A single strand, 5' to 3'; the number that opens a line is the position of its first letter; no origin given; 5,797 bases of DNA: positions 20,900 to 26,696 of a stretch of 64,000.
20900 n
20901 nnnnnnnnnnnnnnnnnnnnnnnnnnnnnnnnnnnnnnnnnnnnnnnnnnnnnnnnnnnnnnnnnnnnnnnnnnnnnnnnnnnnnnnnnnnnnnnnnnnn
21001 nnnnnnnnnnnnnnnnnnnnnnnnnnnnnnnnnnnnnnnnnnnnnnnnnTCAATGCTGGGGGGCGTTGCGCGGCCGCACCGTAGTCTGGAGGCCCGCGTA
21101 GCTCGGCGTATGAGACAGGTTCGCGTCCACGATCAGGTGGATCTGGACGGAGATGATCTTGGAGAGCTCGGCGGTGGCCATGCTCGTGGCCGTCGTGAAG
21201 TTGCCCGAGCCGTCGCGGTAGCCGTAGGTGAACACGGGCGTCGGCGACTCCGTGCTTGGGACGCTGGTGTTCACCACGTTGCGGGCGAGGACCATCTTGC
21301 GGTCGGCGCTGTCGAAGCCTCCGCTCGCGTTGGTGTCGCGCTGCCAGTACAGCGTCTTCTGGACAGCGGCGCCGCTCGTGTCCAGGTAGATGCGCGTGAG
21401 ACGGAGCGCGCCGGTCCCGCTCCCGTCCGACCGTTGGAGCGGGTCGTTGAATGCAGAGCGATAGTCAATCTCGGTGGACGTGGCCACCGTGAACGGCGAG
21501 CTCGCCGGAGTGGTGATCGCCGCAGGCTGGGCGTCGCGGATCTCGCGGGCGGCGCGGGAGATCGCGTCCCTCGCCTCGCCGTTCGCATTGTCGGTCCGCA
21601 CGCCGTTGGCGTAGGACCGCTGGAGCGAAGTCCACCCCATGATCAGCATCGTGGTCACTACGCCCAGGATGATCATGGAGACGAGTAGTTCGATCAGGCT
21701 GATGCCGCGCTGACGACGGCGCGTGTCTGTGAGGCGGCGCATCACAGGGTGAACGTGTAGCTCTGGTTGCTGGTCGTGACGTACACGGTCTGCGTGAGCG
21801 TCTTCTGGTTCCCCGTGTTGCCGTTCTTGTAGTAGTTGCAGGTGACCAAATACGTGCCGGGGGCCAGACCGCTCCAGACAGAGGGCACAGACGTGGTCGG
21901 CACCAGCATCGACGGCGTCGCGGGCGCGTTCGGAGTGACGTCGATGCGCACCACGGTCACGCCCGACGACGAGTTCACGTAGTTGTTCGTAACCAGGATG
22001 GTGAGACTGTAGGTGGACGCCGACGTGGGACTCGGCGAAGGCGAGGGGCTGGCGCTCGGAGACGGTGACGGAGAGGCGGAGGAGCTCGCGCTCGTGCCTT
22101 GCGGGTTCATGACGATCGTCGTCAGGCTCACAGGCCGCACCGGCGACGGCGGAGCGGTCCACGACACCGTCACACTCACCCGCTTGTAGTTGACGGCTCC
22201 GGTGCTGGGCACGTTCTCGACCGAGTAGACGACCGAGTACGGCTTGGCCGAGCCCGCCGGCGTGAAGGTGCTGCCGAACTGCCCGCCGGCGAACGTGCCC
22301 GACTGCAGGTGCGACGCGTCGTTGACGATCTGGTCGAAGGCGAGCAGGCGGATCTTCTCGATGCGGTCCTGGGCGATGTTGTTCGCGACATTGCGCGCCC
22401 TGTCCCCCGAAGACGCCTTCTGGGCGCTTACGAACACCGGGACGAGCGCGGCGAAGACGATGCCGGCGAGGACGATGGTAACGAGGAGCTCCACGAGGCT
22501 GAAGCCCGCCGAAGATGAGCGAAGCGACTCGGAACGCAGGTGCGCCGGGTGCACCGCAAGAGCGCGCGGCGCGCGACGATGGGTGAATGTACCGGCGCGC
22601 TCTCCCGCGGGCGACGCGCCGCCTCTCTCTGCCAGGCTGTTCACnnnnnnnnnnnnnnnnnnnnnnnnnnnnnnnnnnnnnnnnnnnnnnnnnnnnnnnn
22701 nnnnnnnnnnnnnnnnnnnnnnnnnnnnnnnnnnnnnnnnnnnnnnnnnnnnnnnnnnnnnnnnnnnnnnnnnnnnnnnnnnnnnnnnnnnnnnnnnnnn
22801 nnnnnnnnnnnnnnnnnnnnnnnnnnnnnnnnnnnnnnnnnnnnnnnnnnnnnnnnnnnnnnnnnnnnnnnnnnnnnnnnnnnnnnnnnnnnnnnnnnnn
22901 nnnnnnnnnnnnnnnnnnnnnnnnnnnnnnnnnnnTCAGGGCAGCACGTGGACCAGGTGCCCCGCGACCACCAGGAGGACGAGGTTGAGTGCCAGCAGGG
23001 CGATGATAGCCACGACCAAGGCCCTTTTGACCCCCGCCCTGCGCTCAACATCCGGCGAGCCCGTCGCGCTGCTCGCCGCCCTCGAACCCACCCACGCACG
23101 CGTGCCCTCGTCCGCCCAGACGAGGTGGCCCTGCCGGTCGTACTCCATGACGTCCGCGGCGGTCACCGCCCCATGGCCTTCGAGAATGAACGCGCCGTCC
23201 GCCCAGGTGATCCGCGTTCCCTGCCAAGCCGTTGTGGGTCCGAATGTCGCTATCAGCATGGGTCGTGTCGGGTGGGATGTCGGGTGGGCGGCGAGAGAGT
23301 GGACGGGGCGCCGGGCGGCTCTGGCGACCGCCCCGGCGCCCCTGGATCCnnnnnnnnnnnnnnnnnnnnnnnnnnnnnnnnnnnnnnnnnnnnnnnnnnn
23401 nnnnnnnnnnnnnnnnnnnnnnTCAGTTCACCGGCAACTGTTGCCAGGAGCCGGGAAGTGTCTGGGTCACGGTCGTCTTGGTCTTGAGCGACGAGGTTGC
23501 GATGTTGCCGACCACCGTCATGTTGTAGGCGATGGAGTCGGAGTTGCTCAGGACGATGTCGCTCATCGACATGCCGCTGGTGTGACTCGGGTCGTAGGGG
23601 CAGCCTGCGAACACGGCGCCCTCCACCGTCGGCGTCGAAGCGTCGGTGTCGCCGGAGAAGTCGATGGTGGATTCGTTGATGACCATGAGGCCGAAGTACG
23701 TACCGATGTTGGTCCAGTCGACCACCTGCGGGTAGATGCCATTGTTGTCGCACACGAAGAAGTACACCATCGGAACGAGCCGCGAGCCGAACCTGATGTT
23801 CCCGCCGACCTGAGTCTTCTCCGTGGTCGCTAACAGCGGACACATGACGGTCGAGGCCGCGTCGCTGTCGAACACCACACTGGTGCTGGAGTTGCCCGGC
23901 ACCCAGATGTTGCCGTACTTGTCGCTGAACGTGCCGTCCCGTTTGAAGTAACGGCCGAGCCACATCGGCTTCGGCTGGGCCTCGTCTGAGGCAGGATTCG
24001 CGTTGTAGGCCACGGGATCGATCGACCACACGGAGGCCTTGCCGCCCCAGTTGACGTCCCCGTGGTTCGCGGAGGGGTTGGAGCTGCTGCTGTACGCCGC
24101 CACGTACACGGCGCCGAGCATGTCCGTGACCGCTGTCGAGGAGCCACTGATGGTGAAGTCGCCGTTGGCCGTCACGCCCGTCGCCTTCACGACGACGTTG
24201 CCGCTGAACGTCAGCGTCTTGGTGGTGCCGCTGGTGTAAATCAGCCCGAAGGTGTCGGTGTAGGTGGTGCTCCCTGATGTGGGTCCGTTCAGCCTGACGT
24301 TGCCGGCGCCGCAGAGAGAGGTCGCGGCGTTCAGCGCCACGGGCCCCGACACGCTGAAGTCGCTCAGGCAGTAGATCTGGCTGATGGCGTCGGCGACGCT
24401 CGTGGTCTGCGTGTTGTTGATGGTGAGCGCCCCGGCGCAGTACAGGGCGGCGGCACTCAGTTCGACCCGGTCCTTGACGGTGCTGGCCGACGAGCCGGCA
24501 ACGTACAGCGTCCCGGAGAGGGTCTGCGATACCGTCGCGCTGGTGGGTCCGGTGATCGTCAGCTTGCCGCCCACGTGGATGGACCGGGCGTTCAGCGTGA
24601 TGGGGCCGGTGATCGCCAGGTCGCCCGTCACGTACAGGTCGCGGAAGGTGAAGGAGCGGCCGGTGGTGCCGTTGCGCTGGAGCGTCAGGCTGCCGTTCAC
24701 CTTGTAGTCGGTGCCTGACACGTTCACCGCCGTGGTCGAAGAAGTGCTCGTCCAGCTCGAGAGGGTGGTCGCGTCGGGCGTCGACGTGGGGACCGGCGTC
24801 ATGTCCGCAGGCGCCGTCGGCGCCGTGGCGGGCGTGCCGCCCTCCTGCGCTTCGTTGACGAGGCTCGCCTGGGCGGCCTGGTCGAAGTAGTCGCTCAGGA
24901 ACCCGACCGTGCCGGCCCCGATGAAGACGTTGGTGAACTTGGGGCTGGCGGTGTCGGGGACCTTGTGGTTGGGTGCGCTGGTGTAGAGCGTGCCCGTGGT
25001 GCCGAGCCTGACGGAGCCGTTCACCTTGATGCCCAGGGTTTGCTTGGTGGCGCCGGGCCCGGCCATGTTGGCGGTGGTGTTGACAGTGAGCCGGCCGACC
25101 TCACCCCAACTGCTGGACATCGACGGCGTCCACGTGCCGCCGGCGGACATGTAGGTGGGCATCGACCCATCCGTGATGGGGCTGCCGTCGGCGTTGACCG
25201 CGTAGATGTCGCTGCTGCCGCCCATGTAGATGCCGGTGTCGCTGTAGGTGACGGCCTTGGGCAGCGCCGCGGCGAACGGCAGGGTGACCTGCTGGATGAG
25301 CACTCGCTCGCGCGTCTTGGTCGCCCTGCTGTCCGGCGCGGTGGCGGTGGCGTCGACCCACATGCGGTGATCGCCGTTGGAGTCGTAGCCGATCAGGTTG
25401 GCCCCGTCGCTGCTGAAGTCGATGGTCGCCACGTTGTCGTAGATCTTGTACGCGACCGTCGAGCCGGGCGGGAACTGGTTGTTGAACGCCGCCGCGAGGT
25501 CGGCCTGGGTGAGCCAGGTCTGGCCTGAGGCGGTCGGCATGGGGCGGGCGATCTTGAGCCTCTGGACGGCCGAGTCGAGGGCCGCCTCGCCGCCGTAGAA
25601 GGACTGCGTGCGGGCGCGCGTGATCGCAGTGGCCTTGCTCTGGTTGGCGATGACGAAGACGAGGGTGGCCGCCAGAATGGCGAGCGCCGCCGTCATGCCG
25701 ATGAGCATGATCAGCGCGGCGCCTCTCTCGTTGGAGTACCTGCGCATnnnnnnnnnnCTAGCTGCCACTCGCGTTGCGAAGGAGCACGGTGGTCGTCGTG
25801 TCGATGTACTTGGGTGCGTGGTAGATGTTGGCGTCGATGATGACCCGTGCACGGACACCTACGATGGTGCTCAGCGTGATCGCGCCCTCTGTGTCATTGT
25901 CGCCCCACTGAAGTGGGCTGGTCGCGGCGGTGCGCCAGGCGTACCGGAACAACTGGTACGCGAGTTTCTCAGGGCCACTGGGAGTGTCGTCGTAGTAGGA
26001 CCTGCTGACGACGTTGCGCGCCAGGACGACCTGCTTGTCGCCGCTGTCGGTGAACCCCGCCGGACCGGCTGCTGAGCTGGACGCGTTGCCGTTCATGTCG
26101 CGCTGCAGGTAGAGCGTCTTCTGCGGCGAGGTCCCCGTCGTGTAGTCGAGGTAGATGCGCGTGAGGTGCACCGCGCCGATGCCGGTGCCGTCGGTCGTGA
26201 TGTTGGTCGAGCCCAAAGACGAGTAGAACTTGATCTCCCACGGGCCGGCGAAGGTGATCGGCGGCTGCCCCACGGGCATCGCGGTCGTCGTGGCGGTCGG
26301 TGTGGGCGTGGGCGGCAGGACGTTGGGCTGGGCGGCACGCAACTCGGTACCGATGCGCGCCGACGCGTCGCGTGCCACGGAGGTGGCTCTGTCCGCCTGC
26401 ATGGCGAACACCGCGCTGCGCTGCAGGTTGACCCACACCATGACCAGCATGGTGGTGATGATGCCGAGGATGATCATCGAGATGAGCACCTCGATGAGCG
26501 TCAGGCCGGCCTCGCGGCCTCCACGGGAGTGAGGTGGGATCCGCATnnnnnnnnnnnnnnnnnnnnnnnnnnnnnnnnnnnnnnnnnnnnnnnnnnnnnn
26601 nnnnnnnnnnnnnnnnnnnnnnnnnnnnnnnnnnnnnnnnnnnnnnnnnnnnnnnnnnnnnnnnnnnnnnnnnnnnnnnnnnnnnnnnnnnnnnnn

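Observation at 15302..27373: Three tandem paralogous PilV-PilW-PilX-like minor-pseudopilin cassettes with no major pilin or assembly genes nearby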

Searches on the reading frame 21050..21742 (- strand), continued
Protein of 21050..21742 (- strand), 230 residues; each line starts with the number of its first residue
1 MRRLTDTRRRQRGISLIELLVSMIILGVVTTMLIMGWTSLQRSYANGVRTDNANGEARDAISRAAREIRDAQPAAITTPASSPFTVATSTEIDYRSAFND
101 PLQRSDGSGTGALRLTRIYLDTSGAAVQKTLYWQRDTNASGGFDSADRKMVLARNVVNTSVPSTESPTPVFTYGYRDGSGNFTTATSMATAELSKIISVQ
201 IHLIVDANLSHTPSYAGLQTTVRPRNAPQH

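Call 75: fold_search(model_id=the predicted structure, library=pdb)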
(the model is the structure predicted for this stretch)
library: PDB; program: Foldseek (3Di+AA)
matches with E <= 10: 565; with E <= 0.001: 0
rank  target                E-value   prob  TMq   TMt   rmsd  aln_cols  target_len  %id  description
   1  6yf9_AA               5.3e-01  0.05  0.12  0.18  17.1       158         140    9  Virus-like particle of bacteriophage AVE002 (released 2020-09-02)
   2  7yta_B                5.6e-01  0.05  0.12  0.18  16.6       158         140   13  crystal structure of NtAGDP3 AGD1-2 in complex with an H3K9me2 peptide (released 2022-10-12)
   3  3apx                  5.9e-01  0.06  0.13  0.16  14.9       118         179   10  Crystal structure of the A variant of human alpha1-acid glycoprotein and chlorpromazine complex (released 2011-02-23)
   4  4ydz_B                7.0e-01  0.05  0.09  0.18  12.7       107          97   11  Stress-induced protein 1 from Caenorhabditis elegans (released 2015-06-10)
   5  6rpt_A                7.9e-01  0.09  0.18  0.30  11.6       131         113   10  Structure of tick complement inhibitor CirpT1 complexed with macroglobubulin domain 4 of human complement C5 (released 2020-01-08)
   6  6rpt_C                8.4e-01  0.09  0.18  0.30  11.6       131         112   10  Structure of tick complement inhibitor CirpT1 complexed with macroglobubulin domain 4 of human complement C5 (released 2020-01-08)
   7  7u0c_D                8.8e-01  0.03  0.11  0.12  15.6       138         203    9  Crystal structure of broadly neutralizing antibody HEPC3.4 (released 2022-06-08)
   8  3qkg                  9.4e-01  0.08  0.15  0.20  14.6       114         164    7  Crystal structure of alpha-1-microglobulin at 2.3 A resolution (released 2012-02-08)
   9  2ofa_B                9.4e-01  0.04  0.14  0.21  14.5       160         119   11  Crystal structure of apo AVR4 (R112L,C122S) (released 2007-12-25)
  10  6yfi_B                9.9e-01  0.08  0.15  0.21  12.9       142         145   10  Bacteriophage EMS014 coat protein (released 2020-09-02)
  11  9mqo_C                9.9e-01  0.03  0.12  0.13  15.5       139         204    9  Crystal structure of BCMA in complex with CA10v2 Fab (released 2026-01-14)
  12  3qwq_B                1.0e+00  0.06  0.15  0.29  13.2       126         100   10  Crystal structure of the extracellular domain of the epidermal growth factor receptor in complex with an adnectin (released 2012-02-01)
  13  7jwg_B                1.1e+00  0.04  0.14  0.15  15.4       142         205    7  OspA-Fab 221-7 complex structure (released 2021-09-08)
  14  3apu_B                1.2e+00  0.04  0.14  0.17  15.6       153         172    8  Crystal structure of the A variant of human alpha1-acid glycoprotein (released 2011-02-23)
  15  4q7g                  1.2e+00  0.03  0.12  0.10  18.0       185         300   11  1.7 Angstrom Crystal Structure of leukotoxin LukD from Staphylococcus aureus. (released 2014-05-07)
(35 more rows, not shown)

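Call 77: list_cluster_members(proteins=[P0001, P0009, P0121])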
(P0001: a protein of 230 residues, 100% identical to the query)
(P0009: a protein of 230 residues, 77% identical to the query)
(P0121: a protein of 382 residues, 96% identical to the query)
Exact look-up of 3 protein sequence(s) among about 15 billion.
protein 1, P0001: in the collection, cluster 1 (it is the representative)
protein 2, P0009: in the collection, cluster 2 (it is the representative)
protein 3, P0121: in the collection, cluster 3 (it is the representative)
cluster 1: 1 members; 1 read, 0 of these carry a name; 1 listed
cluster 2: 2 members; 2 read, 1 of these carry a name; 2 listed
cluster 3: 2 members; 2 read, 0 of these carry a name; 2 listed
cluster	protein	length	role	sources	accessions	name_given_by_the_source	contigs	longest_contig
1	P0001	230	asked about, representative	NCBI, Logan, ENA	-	-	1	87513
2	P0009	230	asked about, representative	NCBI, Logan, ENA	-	-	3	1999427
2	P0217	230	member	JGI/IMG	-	prepilin-type N-terminal cleavage/methylation domain-containing protein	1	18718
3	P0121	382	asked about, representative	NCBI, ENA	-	-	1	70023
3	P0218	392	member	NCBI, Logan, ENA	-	-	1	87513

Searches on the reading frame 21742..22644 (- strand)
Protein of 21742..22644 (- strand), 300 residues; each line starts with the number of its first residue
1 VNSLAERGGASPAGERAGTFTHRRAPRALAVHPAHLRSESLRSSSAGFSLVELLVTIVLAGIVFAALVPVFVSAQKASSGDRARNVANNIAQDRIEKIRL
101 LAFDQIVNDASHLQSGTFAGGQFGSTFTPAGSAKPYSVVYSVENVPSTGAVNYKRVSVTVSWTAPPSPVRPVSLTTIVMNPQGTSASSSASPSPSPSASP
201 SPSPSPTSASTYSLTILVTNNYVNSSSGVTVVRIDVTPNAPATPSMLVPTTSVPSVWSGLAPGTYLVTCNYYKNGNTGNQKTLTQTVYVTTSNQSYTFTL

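Call 8: search_protein_families(library=pfam, max_evalue=0.1, proteins=[window:21742-22644:-])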
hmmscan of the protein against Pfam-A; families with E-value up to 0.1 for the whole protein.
window:21742-22644:- (300 aa): 1 family
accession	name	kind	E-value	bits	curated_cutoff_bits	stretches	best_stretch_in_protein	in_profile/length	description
PF07963.17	N_methyl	-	3.4e-06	26.9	21.2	1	42-67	1-26/27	Prokaryotic N-terminal methylation motif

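Call 9: search_protein_families(library=ncbifam, max_evalue=0.1, proteins=[window:21742-22644:-])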
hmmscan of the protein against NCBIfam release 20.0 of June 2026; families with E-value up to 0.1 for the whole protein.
window:21742-22644:- (300 aa): 9 families
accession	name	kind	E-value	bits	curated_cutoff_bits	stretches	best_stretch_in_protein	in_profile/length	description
TIGR02523.1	type_IV_pilV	equivalog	9.9e-05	22.8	52.2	1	46-101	2-57/139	type IV pilus modification protein PilV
TIGR02532.1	IV_pilin_GFxxxE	domain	0.00063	19.5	16.3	1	46-67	2-23/24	prepilin-type N-terminal cleavage/methylation domain-containing protein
TIGR01708.2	typeII_sec_gspH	equivalog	0.00098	19.1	80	1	46-82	2-39/169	type II secretion system minor pseudopilin GspH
NF038304.1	EPS_HpsC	equivalog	0.0022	17.6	200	1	35-76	10-51/318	hormogonium polysaccharide secretion pseudopilin HpsC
TIGR01710.1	typeII_sec_gspG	equivalog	0.0033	17.5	88.85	1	47-90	2-45/134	type II secretion system major pseudopilin GspG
TIGR02596.1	TIGR02596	subfamily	0.016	15.3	70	1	48-95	1-49/196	Verru_Chthon cassette protein D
NF041775.1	typeIV_PilA_Myxo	equivalog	0.025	14.6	400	1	44-84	9-49/214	type IV pilin protein PilA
NF038303.1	EPS_HpsB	equivalog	0.028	14.4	150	1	45-74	2-31/211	hormogonium polysaccharide secretion pseudopilin HpsB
NF041013.1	T4P_ComGE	equivalog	0.07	13.2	49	0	46-96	4-54/83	competence type IV pilus minor pilin ComGE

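Call 90: search_solved_structures(query=A6, max_evalue=1)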
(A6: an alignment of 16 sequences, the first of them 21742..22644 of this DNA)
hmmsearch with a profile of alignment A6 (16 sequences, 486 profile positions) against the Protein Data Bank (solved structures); distinct sequences matched with E-value up to 1: 30.
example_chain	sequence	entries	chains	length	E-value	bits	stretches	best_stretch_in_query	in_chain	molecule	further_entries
8q6t_I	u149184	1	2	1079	2.1e-23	86.3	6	275-394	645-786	Titin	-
8g4l_bm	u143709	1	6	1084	1.4e-17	67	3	286-382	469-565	Titin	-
8pn5_A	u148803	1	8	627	1e-08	37.8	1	292-400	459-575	DUF3472 domain-containing protein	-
8pmu_A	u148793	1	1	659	1.1e-08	37.7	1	292-400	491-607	DUF3472 domain-containing protein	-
8pn3_A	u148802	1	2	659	1.1e-08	37.7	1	292-400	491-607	DUF3472 domain-containing protein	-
1k85_A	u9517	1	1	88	4.5e-06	29.1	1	300-396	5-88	CHITINASE A1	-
8bvo_A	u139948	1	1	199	1.8e-05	27.2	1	292-385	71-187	Titin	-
3wcy_A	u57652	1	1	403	5.5e-05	25.5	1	186-462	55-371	Interferon alpha/beta receptor 1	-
7tgg_A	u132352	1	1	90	0.00021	23.6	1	16-69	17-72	Geopilin domain 1 protein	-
9egp_A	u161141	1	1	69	0.00095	21.4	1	25-60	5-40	Geopilin domain 1 protein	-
8q6t_V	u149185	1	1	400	0.0017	20.6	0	302-399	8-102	Myosin-binding protein C, cardiac-type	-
4o00_A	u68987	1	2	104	0.0018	20.5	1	302-396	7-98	Titin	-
8oiy_A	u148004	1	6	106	0.0018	20.5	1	302-396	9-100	Titin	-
8g4l_bo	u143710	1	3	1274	0.0027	20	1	250-400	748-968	Myosin-binding protein C, cardiac-type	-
8oq9_A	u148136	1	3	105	0.011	17.9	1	309-394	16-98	Titin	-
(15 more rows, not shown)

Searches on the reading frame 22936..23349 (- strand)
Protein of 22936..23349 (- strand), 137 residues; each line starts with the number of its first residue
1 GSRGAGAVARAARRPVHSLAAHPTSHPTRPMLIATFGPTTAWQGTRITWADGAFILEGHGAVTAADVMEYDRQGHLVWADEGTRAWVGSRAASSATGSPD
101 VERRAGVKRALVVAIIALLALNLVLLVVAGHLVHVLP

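Call 10: search_protein_families(library=pfam, max_evalue=0.001, proteins=[window:22936-23349:-])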
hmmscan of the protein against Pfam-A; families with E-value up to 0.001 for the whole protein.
window:22936-23349:- (137 aa): 0 families

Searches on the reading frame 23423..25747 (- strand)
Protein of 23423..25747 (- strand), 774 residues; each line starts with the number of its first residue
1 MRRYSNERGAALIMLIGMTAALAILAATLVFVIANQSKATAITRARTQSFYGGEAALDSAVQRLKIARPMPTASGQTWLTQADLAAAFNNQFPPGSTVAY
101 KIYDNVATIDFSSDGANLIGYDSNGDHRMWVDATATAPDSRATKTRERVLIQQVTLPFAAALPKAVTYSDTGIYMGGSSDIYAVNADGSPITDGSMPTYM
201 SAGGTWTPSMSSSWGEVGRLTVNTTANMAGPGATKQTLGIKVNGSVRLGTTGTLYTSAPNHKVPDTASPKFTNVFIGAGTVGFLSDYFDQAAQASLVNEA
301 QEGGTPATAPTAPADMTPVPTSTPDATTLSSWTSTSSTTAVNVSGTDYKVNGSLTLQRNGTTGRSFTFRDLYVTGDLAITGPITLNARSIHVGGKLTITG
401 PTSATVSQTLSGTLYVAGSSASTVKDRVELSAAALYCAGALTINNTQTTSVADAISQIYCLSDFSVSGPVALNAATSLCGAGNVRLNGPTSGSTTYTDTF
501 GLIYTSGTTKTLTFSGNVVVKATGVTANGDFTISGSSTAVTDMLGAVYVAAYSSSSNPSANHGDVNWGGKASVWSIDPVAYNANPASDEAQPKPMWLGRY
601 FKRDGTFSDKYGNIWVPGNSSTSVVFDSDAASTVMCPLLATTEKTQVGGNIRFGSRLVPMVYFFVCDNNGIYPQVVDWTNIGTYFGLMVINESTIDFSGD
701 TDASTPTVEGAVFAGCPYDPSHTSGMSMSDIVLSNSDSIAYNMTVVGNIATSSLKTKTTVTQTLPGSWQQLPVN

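Call 8: search_protein_families(library=pfam, max_evalue=0.1, proteins=[window:23423-25747:-])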
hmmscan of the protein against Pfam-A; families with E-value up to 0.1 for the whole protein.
window:23423-25747:- (774 aa): 0 families

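Call 9: search_protein_families(library=ncbifam, max_evalue=0.1, proteins=[window:23423-25747:-])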
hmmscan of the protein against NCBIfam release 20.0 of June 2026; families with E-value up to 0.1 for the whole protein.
window:23423-25747:- (774 aa): 1 family
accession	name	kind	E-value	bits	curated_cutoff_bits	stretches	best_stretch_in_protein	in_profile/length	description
NF037980.1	T2SS_GspK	equivalog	5.8e-05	22.8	130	1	7-104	1-96/307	type II secretion system minor pseudopilin GspK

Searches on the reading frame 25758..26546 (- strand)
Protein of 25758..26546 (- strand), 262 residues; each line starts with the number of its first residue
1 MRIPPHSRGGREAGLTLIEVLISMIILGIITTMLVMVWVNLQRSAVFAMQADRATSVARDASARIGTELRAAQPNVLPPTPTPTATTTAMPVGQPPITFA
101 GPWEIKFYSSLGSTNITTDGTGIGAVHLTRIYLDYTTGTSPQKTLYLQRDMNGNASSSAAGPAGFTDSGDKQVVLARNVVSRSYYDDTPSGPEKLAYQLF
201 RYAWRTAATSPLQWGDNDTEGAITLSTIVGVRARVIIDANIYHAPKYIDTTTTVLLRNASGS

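Call 8: search_protein_families(library=pfam, max_evalue=0.1, proteins=[window:25758-26546:-])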
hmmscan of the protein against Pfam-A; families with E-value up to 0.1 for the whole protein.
window:25758-26546:- (262 aa): 1 family
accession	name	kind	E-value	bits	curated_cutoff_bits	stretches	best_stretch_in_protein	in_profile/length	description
PF07963.17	N_methyl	-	7.9e-06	25.7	21.2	1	11-34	3-26/27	Prokaryotic N-terminal methylation motif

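Call 9: search_protein_families(library=ncbifam, max_evalue=0.1, proteins=[window:25758-26546:-])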
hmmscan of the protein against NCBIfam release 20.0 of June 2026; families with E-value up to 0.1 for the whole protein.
window:25758-26546:- (262 aa): 8 families
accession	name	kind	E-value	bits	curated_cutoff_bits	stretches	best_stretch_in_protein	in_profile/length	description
NF041013.1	T4P_ComGE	equivalog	1.7e-05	24.8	49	1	14-62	5-53/83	competence type IV pilus minor pilin ComGE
TIGR02599.1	TIGR02599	subfamily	0.00057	19.2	256.5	1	14-73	1-60/361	Verru_Chthon cassette protein C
TIGR02532.1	IV_pilin_GFxxxE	domain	0.00069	19.4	16.3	1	13-34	2-23/24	prepilin-type N-terminal cleavage/methylation domain-containing protein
NF007800.0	PRK10506.1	equivalog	0.003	17.4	158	1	11-53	7-49/163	prepilin peptidase-dependent protein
TIGR02523.1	type_IV_pilV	equivalog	0.0034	17.9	52.2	1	13-51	2-40/139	type IV pilus modification protein PilV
NF038304.1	EPS_HpsC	equivalog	0.031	13.9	200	1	11-41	19-49/318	hormogonium polysaccharide secretion pseudopilin HpsC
NF007848.0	PRK10557.1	equivalog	0.067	12.5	120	1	11-70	9-68/192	prepilin peptidase-dependent protein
TIGR01710.1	typeII_sec_gspG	equivalog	0.081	13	88.85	0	14-40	2-28/134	type II secretion system major pseudopilin GspG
